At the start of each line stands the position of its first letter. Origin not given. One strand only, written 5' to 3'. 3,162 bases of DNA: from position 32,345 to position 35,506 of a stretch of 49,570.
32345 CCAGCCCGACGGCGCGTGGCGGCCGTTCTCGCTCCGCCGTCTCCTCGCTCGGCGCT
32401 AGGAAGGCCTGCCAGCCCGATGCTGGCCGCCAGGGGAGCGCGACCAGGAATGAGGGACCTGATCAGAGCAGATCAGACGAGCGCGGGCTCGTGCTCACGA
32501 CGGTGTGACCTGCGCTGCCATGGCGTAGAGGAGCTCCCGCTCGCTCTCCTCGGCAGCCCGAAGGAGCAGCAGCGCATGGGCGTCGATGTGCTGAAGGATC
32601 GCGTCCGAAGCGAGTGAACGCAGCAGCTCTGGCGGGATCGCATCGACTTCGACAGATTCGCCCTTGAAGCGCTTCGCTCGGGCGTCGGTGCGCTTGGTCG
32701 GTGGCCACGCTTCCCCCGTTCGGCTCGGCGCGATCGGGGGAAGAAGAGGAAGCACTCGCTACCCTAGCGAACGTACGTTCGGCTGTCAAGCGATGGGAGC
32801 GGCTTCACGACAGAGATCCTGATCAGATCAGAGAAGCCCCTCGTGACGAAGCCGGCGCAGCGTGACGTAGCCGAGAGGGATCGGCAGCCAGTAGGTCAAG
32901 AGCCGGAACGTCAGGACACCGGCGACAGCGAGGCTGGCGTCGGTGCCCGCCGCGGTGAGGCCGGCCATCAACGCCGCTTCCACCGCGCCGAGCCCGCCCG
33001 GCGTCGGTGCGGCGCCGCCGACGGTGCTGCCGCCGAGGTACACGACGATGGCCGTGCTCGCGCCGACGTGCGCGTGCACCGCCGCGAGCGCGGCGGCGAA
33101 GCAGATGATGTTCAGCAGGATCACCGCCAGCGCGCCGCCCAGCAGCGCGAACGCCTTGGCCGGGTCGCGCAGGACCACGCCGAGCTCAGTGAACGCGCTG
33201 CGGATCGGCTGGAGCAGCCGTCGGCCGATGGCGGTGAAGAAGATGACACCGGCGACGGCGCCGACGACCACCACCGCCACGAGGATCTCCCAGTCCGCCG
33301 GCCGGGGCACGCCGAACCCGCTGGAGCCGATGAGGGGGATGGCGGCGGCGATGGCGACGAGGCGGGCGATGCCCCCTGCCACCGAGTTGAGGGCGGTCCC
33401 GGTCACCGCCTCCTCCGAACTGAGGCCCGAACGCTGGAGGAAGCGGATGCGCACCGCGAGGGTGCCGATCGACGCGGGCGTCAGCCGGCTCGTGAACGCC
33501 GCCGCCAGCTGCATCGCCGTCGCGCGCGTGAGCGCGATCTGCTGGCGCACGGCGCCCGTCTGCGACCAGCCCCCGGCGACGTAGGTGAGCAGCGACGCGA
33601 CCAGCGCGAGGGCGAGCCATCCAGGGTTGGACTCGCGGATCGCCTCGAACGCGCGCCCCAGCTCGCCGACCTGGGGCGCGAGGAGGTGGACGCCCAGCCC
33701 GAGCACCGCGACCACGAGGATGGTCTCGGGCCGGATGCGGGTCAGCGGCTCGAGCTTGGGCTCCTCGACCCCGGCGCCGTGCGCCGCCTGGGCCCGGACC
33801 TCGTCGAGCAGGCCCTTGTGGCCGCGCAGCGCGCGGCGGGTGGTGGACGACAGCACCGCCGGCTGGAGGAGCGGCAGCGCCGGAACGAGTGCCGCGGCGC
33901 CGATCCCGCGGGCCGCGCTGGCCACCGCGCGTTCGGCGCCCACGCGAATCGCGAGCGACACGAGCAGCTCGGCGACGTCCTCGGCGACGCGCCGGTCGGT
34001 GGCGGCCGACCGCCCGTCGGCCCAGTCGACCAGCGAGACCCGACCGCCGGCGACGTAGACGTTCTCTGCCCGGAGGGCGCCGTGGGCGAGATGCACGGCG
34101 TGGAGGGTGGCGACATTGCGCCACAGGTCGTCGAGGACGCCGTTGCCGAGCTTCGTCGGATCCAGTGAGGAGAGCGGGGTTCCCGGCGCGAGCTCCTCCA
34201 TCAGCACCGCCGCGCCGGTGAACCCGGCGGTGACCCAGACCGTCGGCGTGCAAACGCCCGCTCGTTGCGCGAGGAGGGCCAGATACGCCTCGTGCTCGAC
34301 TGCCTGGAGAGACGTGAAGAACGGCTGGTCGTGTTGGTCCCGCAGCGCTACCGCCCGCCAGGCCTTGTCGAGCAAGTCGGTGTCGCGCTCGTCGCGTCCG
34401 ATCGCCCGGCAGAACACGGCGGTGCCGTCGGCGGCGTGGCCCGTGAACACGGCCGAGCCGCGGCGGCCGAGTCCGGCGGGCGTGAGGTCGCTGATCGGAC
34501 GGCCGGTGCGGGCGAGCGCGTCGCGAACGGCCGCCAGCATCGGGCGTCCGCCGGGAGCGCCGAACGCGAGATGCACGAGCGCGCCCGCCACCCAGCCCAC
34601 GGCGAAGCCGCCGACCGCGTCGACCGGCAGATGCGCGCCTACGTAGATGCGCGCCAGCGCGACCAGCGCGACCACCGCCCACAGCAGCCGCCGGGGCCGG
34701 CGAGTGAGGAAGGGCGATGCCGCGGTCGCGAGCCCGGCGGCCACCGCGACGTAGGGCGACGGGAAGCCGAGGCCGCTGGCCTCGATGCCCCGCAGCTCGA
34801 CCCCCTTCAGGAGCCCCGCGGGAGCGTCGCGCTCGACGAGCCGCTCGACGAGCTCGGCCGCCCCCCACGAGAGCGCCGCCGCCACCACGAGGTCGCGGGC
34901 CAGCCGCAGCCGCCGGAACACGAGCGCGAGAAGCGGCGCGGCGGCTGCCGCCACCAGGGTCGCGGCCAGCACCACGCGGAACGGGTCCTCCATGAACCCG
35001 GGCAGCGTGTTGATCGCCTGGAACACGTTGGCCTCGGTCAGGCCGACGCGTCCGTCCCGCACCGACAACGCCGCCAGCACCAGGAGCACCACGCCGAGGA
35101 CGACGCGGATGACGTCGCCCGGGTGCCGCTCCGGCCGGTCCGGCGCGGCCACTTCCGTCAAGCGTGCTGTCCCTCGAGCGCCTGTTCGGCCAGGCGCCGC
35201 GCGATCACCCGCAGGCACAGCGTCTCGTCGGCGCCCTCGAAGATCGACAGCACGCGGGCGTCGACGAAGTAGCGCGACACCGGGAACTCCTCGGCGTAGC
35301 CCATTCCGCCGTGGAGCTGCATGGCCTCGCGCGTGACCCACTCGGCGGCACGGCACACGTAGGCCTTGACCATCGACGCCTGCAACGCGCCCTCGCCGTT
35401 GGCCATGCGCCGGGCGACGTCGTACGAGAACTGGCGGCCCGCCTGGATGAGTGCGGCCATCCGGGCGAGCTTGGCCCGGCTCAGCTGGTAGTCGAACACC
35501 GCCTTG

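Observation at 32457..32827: Self-contained SOS-controlled mini-gene in a low-GC3 islet bounded by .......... repeats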

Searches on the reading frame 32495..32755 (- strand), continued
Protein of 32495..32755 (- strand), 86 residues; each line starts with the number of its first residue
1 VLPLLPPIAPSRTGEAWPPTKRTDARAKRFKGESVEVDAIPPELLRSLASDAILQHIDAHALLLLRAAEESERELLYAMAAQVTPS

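Call 48: find_encoding_contigs(protein=P0133, flank=4000, max_places=2)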
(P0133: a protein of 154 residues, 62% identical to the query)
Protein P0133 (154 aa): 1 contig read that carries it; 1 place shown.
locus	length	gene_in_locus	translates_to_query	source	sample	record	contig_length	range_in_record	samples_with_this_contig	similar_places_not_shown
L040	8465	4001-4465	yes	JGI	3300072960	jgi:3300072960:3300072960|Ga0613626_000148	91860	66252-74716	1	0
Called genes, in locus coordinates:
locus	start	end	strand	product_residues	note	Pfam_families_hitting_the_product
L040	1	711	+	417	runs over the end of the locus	PF13356:Arm-DNA-bind_3, PF00589:Phage_integrase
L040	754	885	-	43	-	-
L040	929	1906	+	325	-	-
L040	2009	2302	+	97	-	-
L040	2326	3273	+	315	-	PF13730:HTH_36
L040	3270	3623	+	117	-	PF18563:TubC_N (weak)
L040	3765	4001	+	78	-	-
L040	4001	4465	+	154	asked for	-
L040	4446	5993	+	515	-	-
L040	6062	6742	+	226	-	-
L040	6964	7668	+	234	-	-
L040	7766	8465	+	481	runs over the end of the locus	PF00515:TPR_1 (faint), PF07719:TPR_2 (faint), PF13424:TPR_12 (faint), PF13428:TPR_14 (faint), PF13432:TPR_16 (weak), PF13414:TPR_11 (weak), PF14559:TPR_19 (weak), PF12869:tRNA_anti-like, +1 more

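Call 49: find_encoding_contigs(protein=P0128, flank=4000, max_places=2)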
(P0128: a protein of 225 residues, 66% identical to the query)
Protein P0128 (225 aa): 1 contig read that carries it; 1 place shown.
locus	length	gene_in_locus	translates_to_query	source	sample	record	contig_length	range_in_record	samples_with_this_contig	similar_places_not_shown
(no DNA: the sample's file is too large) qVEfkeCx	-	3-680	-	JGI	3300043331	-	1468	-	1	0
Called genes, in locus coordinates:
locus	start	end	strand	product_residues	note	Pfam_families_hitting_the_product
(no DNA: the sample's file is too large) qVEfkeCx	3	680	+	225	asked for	?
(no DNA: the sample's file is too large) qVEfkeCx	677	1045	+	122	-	PF12728:HTH_17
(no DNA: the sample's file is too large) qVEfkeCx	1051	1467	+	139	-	?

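Call 69: predict_structure(alignment_id=A5)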
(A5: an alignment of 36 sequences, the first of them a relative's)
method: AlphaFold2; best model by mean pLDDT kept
length: 228 residues; sequences in the alignment: 36
mean_pLDDT: 88.3   pTM: 0.82
mean pLDDT of the five models: 88.3, 87.3, 86.8, 85.8, 84.6
residues with pLDDT >= 90: 157; 70-90: 42; 50-70: 18; < 50: 11
segments of 3 or more residues with pLDDT < 50: 1-3, 22-24
pLDDT, mean of each block of 10 residues (from residue 1): 48 52 58 84 87 96 94 96 93 97 98 96 97 98 98 97 85 90 98 98 93 92 87
secondary structure, 60 per line:
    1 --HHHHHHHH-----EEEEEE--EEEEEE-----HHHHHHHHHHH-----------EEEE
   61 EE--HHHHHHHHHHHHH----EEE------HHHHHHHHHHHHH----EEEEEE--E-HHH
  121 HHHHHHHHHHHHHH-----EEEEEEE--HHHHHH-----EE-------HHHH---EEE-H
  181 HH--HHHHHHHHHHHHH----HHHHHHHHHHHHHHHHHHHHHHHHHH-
elements in order: H3-10 E16-21 E24-29 H35-45 E57-62 H65-77 E82-84 H91-103 E108-113 H118-134 E140-146 H149-154 H169-172 E176-178 H185-197 H202-227

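Call 71: fold_search(model_id=the predicted structure, library=pdb)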
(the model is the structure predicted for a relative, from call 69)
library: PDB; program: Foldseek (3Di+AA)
matches with E <= 10: 1204; with E <= 0.001: 6
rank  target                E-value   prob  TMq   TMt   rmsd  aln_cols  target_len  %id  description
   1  9o7o_A                4.5e-05  1.00  0.44  0.30   5.3       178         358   15  CryoEM structure of M. mazei topoisomerase VI(A-E342Q)-minicircle DNA complex in asymmetric state (released 2026-02-25)
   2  9o0g_A                2.2e-04  1.00  0.44  0.29   4.3       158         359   16  CryoEM structure of M. mazei topoisomerase VI(A-E342Q)-minicircle DNA complex in cleavage state (released 2026-02-25)
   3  1d3y_A                2.9e-04  1.00  0.43  0.35   6.6       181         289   20  STRUCTURE OF THE DNA TOPOISOMERASE VI A SUBUNIT (released 1999-11-05)
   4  9o8p_A                3.1e-04  1.00  0.44  0.30   5.9       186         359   17  CryoEM structure of M. mazei topoisomerase VI-minicircle DNA complex (released 2026-02-25)
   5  9o0g_C                3.9e-04  1.00  0.44  0.30   6.9       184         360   15  CryoEM structure of M. mazei topoisomerase VI(A-E342Q)-minicircle DNA complex in cleavage state (released 2026-02-25)
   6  1d3y_B                7.3e-04  1.00  0.45  0.36   4.7       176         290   19  STRUCTURE OF THE DNA TOPOISOMERASE VI A SUBUNIT (released 1999-11-05)
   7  2zbk_A                1.9e-03  1.00  0.44  0.31   6.0       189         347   17  Crystal structure of an intact type II DNA topoisomerase: insights into DNA transfer mechanisms (released 2008-02-12)
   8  2q2e_A                4.7e-03  1.00  0.45  0.34   5.4       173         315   12  Crystal structure of the topoisomerase VI holoenzyme from Methanosarcina mazei (released 2007-07-10)
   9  6yb8_A                1.4e-02  0.51  0.28  0.17  20.8       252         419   12  Human octameric PAICS in complex with CAIR and SAICAR (released 2020-07-08)
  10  4c6t_A                1.5e-02  0.91  0.32  0.46   8.7       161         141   10  Crystal structure of the RPS4 and RRS1 TIR domain heterodimer (released 2014-05-28)
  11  4c6s                  1.6e-02  0.90  0.33  0.46   8.7       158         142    8  Crystal structure of the TIR domain from the Arabidopsis Thaliana disease resistance protein RRS1 (released 2014-05-28)
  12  6fsp_F                1.6e-02  0.69  0.25  0.31  14.4       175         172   11  Crystal structure of APRT from Thermus thermophilus (released 2019-03-20)
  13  1jxa_A                2.1e-02  0.82  0.31  0.14  12.9       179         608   11  GLUCOSAMINE 6-PHOSPHATE SYNTHASE WITH GLUCOSE 6-PHOSPHATE (released 2001-11-21)
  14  6vga_MODEL_1_A        2.5e-02  0.96  0.28  0.50   5.6       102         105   16  De novo designed Rossmann fold protein ROS2_835 (released 2020-08-19)
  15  3rg8_G                2.5e-02  0.82  0.31  0.41  10.6       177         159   16  Crystal structure of Treponema denticola PurE (released 2011-05-18)
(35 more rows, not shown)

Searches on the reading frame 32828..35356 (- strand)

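Call 7: search_protein_families(library=pfam, proteins=[window:32828-35356:-], max_evalue=1)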
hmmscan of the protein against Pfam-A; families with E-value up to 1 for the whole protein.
window:32828-35356:- (842 aa): 5 families
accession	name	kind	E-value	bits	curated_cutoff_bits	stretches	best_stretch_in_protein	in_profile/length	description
PF03706.18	LPG_synthase_TM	-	1.2e-26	94.3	33.4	1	551-829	7-302/302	Lysylphosphatidylglycerol synthase TM region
PF01569.27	PAP2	-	2.3e-09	37.5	27.2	1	196-264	49-124/130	PAP2 superfamily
PF14378.12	PAP2_3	-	1.8e-06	28.3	27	1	101-259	7-189/190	PAP2 superfamily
PF19974.5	TCAD9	-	0.0075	15.9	40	1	413-477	293-350/429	Ternary complex associated domain 9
PF06293.20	Kdo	-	0.06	13.2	21.3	1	382-467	92-189/207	Lipopolysaccharide kinase (Kdo/WaaP) family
